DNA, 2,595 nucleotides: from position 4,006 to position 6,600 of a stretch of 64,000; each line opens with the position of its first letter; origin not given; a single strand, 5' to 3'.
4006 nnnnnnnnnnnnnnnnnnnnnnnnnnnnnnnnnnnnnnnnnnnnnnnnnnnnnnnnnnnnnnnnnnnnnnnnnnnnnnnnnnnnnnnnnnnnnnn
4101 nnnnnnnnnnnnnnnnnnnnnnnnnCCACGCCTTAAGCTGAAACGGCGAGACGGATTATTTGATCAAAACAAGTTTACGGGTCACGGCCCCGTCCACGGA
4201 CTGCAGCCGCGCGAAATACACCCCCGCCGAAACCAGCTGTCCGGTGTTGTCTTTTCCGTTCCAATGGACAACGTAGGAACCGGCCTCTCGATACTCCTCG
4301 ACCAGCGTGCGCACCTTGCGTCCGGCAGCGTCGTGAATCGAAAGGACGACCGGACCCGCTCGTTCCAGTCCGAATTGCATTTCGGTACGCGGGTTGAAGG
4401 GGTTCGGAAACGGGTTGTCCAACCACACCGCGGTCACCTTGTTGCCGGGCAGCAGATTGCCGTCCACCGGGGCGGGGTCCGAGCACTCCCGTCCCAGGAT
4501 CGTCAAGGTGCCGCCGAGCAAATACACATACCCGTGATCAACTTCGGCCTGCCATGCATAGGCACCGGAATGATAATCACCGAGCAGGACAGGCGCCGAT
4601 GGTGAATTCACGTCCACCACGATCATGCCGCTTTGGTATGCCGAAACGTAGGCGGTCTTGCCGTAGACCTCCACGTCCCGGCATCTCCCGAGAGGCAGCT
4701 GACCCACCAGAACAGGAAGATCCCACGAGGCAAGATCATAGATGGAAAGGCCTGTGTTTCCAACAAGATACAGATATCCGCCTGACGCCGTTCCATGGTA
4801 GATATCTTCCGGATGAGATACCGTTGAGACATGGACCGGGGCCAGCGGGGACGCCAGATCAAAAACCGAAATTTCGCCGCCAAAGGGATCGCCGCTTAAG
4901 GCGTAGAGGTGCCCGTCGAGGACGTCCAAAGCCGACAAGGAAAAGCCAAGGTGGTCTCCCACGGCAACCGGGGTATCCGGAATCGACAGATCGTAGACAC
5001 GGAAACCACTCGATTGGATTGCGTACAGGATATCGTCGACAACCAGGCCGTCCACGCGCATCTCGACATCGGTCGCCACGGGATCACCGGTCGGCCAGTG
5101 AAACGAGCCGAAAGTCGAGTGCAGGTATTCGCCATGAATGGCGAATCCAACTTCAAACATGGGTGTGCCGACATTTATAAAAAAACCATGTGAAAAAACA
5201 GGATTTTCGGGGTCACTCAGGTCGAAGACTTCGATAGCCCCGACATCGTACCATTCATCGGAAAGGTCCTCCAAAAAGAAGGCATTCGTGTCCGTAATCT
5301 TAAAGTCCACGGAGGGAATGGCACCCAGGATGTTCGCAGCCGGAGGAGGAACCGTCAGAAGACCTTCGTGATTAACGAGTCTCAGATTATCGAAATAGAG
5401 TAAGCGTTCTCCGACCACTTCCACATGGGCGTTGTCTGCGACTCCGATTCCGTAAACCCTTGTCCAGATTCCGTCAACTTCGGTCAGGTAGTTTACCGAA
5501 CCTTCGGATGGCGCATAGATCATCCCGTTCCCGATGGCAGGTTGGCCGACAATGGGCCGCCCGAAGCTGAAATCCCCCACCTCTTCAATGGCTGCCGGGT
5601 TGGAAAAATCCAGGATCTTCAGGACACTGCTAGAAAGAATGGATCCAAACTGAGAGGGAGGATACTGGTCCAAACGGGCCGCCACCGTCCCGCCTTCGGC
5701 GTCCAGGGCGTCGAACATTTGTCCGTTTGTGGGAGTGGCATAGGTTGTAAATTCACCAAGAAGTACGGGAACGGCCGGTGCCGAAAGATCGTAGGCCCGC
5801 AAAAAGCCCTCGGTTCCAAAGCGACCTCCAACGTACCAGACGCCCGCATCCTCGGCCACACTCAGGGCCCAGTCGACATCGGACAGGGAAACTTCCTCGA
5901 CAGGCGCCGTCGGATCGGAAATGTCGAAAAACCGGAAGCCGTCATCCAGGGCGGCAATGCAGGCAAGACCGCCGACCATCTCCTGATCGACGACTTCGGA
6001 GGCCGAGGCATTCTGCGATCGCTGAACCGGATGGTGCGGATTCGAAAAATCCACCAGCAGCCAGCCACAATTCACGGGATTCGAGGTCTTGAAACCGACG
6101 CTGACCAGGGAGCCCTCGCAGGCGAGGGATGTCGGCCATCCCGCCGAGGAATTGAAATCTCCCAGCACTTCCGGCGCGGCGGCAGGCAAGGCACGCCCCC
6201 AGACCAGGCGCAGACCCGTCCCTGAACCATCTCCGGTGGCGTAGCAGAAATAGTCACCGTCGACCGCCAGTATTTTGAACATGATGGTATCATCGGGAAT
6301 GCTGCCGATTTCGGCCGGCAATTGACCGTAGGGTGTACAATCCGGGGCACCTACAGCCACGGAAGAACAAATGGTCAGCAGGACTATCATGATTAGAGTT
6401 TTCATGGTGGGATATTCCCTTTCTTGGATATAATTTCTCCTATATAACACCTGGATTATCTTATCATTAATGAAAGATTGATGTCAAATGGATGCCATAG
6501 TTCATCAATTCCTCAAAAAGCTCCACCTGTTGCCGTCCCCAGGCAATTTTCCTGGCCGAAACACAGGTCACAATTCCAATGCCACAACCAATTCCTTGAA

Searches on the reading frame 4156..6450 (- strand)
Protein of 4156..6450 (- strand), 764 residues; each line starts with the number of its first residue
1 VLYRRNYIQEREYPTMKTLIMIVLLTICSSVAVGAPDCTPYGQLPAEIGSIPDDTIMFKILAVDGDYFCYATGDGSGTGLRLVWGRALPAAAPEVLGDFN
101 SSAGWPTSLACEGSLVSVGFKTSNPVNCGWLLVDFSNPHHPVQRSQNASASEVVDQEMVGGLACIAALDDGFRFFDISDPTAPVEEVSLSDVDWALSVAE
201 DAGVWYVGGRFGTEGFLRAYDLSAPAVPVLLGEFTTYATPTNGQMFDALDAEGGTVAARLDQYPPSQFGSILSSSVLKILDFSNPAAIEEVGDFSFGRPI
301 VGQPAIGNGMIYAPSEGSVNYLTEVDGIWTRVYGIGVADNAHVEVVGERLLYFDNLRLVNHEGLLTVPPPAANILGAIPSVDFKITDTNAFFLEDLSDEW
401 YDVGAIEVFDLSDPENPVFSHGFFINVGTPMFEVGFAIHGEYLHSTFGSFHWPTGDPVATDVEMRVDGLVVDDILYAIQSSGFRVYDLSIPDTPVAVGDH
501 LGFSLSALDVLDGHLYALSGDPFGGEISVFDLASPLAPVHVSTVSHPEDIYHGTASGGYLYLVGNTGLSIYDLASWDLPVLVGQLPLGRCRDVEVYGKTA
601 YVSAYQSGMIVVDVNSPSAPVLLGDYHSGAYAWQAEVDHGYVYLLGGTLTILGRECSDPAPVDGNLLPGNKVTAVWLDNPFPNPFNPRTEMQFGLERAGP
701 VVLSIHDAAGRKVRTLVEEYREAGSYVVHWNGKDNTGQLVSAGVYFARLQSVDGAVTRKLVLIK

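Call 8: search_protein_families(library=pfam, proteins=[window:4156-6450:-], max_evalue=0.00001)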
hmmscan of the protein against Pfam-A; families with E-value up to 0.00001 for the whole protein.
window:4156-6450:- (764 aa): 2 families
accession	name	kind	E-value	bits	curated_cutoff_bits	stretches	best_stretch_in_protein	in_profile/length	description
PF08309.17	LVIVD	-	3.3e-14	52.4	20.2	1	588-626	2-40/42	LVIVD repeat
PF13860.13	FlgD_ig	-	8.4e-09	35.7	27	1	697-751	21-75/79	FlgD Ig-like domain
